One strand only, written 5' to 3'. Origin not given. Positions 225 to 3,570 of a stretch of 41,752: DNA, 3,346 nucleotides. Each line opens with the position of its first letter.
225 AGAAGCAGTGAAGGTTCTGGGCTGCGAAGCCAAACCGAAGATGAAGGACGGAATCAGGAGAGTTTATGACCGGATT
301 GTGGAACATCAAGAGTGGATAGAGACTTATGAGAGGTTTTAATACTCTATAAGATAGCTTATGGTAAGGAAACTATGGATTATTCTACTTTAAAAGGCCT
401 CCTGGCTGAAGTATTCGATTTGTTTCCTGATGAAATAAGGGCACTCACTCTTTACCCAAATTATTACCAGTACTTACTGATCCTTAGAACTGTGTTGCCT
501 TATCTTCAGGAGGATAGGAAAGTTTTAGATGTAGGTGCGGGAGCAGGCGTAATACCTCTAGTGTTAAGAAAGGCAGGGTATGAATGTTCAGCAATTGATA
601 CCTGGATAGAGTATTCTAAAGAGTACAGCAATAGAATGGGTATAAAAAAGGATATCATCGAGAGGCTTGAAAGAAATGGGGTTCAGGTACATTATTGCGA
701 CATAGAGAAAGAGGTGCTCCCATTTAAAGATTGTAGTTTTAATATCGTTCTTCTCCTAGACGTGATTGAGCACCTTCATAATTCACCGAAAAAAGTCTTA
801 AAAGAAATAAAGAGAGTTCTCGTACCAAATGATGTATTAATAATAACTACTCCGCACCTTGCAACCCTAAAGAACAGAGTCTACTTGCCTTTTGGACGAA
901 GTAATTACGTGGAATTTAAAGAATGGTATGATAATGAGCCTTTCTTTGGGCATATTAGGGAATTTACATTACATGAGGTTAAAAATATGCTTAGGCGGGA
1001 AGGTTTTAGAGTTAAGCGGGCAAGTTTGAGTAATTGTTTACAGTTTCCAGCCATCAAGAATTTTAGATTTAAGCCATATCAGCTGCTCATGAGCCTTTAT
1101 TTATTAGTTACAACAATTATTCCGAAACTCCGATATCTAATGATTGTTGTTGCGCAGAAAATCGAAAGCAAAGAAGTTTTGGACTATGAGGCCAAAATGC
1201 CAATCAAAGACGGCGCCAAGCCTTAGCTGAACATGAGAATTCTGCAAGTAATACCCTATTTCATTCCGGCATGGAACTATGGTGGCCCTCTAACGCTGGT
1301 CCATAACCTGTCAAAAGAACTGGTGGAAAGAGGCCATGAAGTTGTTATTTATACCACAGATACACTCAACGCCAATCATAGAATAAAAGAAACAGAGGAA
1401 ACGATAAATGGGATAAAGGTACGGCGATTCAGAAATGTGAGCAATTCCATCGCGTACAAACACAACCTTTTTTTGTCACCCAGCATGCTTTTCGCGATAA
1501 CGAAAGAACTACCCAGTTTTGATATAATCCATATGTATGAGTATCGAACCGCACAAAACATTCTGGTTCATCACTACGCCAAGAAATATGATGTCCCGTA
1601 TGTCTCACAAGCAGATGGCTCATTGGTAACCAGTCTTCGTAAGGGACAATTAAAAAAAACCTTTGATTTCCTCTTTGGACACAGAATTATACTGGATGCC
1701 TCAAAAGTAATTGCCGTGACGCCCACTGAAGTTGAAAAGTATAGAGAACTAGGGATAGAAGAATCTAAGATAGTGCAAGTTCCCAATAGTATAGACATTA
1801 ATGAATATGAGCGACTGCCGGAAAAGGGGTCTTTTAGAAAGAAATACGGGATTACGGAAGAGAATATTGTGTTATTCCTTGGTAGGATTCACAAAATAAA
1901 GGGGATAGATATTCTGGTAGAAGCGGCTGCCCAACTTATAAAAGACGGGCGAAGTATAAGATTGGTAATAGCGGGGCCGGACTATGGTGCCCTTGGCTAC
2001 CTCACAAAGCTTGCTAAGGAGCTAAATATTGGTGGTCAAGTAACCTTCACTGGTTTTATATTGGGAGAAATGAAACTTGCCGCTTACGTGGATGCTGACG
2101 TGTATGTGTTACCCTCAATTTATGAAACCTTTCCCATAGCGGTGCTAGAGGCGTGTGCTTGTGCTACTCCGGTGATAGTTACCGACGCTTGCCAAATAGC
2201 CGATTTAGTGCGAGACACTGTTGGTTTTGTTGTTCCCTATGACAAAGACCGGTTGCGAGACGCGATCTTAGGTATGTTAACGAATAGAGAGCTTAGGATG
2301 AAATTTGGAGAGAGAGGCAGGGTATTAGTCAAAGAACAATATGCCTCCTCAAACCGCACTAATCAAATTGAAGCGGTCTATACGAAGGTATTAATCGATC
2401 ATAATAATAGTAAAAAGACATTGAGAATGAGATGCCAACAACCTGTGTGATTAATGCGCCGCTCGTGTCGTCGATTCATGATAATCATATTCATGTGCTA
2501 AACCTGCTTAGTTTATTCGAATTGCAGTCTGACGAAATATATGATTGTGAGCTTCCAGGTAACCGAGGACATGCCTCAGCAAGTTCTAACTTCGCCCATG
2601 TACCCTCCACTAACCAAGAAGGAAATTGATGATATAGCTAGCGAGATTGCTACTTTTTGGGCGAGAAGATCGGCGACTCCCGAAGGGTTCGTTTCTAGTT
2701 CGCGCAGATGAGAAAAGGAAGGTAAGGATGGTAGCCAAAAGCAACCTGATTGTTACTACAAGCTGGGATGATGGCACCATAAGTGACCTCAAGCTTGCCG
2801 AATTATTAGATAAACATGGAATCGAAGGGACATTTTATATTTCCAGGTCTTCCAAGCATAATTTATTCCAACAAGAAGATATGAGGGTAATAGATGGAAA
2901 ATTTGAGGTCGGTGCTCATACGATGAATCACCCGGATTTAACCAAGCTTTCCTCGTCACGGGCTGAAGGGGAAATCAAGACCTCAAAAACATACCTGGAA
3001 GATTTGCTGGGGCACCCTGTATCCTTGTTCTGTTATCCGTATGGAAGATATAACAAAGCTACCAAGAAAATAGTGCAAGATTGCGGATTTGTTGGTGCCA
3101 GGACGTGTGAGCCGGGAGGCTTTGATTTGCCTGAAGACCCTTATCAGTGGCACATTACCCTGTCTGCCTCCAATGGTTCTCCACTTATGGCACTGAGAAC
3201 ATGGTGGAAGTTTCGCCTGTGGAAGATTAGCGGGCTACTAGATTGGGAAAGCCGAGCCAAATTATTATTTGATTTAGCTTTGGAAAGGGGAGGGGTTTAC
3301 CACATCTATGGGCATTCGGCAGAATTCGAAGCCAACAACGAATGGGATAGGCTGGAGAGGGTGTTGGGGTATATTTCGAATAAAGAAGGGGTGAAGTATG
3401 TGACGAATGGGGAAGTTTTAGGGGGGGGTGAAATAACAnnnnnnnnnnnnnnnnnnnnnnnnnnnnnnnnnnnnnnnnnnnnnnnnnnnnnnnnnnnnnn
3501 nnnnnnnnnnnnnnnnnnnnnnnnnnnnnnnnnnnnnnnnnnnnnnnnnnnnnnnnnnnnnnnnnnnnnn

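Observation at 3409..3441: G8 homopolymer exactly at the junction of the deacetylase-GNAT fusion; a +/-1 slip recreates a two-gene arrangement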

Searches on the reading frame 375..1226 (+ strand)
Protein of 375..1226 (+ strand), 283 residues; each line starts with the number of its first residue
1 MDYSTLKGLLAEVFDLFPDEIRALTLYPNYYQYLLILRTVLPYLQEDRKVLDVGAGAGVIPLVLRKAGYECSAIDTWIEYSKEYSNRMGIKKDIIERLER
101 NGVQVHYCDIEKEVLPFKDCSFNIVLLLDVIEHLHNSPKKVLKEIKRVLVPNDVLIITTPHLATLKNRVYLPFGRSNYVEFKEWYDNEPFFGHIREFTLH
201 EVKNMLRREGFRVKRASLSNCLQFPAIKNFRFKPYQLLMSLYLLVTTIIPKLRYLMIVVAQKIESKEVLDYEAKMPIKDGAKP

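Call 6: search_protein_families(library=pfam, proteins=[window:375-1226:+], max_evalue=0.01)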
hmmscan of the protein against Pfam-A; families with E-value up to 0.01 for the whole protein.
window:375-1226:+ (283 aa): 10 families
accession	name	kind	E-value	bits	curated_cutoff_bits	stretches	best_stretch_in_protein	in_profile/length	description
PF13489.12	Methyltransf_23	-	4.5e-18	66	27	1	36-213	12-161/164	Methyltransferase domain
PF08241.18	Methyltransf_11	-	8.5e-14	52.4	21.2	1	51-157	1-95/95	Methyltransferase domain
PF13847.12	Methyltransf_31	-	2.7e-11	43.8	27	1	46-166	3-119/145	Methyltransferase domain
PF13649.12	Methyltransf_25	-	2.8e-09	38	27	1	50-152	1-96/97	Methyltransferase domain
PF07021.18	MetW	-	3.1e-08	33.9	21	1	39-186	6-139/193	Methionine biosynthesis protein MetW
PF05219.18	DREV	-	5.6e-06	26.1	26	1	28-214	75-236/265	DREV methyltransferase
PF08242.18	Methyltransf_12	-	2.8e-05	25.2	30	1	51-152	1-95/98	Methyltransferase domain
PF08003.17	Methyltransf_9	-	0.00059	19.3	23.8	1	44-175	111-235/315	Protein of unknown function (DUF1698)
PF05175.20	MTS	-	0.0084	16.2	23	0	41-70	24-55/170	Methyltransferase small domain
PF01209.24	Ubie_methyltran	-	0.0093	15.8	20.1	0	46-156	47-150/233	ubiE/COQ5 methyltransferase family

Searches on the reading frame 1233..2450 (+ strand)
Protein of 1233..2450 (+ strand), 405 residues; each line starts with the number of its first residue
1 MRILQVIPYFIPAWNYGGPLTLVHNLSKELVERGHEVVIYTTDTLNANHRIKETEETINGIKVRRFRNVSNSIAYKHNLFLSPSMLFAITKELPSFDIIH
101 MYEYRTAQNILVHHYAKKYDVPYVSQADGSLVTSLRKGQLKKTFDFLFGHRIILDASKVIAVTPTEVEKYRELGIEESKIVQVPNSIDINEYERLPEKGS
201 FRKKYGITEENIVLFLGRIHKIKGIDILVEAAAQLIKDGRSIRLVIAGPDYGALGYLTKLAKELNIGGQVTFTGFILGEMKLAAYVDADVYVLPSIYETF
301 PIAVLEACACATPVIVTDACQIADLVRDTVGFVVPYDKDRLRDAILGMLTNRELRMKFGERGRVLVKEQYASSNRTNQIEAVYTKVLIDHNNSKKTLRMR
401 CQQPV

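Call 6: search_protein_families(library=pfam, proteins=[window:1233-2450:+], max_evalue=0.01)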
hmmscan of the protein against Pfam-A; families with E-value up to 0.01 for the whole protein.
window:1233-2450:+ (405 aa): 6 families
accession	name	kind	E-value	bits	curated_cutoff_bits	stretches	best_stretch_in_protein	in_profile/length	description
PF00534.26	Glycos_transf_1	-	2.7e-38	131.6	26.4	1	200-363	4-170/172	Glycosyl transferases group 1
PF13692.12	Glyco_trans_1_4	-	2.4e-31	109.3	27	1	211-351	2-142/142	Glycosyl transferases group 1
PF13579.12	Glyco_trans_4_4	-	6.2e-18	66.1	29.7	1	17-185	1-157/158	Glycosyl transferase 4-like domain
PF13439.12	Glyco_transf_4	-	5.4e-17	62.8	28.5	1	17-190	2-169/170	Glycosyltransferase Family 4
PF20706.3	GT4-conflict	-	6.4e-16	58.7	26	1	151-332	142-326/385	Family 4 Glycosyltransferase in conflict systems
PF13524.12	Glyco_trans_1_2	-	3.7e-08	33.9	25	1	231-380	8-143/144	Glycosyl transferase-like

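Call 45: find_encoding_contigs(protein=window:1233-2450:+, flank=4000, max_places=10)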
Protein window:1233-2450:+ (405 aa): no gene with exactly this product is on record in the collection.

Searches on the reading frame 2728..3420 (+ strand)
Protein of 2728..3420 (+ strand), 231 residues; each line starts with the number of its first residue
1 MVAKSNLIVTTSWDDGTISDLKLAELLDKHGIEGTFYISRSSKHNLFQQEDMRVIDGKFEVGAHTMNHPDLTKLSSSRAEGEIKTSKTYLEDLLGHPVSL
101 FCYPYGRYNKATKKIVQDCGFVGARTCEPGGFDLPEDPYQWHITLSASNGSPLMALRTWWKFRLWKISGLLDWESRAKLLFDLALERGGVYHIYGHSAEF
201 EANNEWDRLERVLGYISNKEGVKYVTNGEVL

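Call 51: find_homologous_proteins(query=window:2728-3420:+, max_evalue=1e-10)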
Query window:2728-3420:+ (231 aa): 501 proteins with E <= 1e-10 among 722 candidates; the best 120 are listed.
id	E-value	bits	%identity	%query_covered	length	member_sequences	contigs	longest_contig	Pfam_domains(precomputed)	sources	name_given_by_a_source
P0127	3.0e-119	415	77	98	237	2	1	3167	PF01522.27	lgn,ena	-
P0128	1.9e-118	413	74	100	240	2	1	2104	PF01522.27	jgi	-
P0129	5.9e-114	398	73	98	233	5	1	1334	PF01522.27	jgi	-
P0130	7.6e-112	391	71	100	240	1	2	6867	PF01522.27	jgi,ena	-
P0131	1.4e-111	390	73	98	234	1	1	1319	PF01522.27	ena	-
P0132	4.2e-111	388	69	100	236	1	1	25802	PF01522.27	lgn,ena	-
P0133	1.0e-110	387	70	100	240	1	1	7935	PF01522.27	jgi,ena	-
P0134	5.5e-110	385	68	100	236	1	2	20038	PF01522.27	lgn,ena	-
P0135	3.6e-109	382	71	99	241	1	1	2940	PF01522.27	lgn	-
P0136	3.6e-108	379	70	100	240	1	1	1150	PF01522.27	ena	-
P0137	3.9e-108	379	68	100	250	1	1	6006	PF01522.27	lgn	-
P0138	5.5e-108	378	68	100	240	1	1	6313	PF01522.27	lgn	-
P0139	2.6e-107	376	70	98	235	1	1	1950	PF01522.27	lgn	-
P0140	4.4e-107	375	67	98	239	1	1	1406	PF01522.27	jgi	-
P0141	1.1e-106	374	68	100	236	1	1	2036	PF01522.27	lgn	-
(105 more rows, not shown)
